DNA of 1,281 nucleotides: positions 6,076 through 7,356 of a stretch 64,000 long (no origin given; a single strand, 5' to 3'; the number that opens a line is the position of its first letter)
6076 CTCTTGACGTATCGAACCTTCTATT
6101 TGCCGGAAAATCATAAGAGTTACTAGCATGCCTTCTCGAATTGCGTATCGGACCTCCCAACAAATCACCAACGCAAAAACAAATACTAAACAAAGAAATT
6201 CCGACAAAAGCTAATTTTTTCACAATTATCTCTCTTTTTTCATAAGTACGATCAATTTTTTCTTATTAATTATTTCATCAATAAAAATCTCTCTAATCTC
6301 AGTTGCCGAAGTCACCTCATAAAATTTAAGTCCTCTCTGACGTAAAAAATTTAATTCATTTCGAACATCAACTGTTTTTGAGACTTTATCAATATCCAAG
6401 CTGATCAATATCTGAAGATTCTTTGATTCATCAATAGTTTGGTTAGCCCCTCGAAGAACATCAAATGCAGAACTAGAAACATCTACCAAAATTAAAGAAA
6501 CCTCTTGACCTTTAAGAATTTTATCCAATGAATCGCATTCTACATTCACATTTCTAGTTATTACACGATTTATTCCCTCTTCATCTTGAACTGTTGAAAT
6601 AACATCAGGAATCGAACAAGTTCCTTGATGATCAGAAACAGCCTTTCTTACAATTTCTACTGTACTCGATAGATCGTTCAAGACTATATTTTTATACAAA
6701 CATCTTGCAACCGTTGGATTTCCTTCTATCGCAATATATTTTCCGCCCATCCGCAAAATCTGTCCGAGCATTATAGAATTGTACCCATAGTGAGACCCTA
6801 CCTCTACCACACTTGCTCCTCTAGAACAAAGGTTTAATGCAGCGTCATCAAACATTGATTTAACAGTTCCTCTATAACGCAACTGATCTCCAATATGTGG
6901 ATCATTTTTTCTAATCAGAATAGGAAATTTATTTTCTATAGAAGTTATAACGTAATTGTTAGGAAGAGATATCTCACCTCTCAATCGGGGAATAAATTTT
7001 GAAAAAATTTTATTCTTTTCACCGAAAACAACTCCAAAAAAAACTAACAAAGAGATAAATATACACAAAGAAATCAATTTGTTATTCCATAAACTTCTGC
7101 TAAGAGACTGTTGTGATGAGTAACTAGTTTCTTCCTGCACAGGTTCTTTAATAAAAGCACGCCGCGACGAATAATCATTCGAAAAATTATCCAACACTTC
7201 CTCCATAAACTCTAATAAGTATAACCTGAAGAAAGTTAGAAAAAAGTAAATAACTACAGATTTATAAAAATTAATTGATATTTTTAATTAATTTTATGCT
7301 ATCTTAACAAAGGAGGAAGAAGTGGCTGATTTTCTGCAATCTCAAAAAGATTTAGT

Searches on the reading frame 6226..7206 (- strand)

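Call 3: search_protein_families(library=pfam, proteins=[window:6226-7206:-], max_evalue=0.01)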
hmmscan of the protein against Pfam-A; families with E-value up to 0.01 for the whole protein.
window:6226-7206:- (326 aa): 4 families
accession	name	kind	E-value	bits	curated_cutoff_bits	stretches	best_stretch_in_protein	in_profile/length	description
PF05050.19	Methyltransf_21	-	7.3e-08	33.2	22.7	1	136-261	2-139/173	Methyltransferase FkbM domain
PF02475.24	TRM5-TYW2_MTfase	-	0.00043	20.7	28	1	127-203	34-109/164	TRM5/TYW2 methyltransferase domain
PF13578.12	Methyltransf_24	-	0.00088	20.6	26.3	1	134-191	1-58/105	Methyltransferase domain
PF01135.25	PCMT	-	0.007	16.6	20.3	0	128-180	72-124/210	Protein-L-isoaspartate(D-aspartate) O-methyltransferase (PCMT)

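Call 4: search_protein_families(library=ncbifam, proteins=[window:6226-7206:-], max_evalue=0.01)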
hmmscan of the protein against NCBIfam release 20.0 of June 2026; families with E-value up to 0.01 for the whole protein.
window:6226-7206:- (326 aa): 3 families
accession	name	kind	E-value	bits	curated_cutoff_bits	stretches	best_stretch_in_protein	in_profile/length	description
TIGR01444.1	fkbM_fam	subfamily_domain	4e-16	59.7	37.7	1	133-262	2-135/143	FkbM family methyltransferase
NF010550.0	PRK13943.1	equivalog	0.0057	15.8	359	0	126-174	78-125/322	protein-L-isoaspartate O-methyltransferase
NF011530.0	PRK14968.1-4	equivalog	0.0063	15.9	243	0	119-175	29-83/202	putative methyltransferase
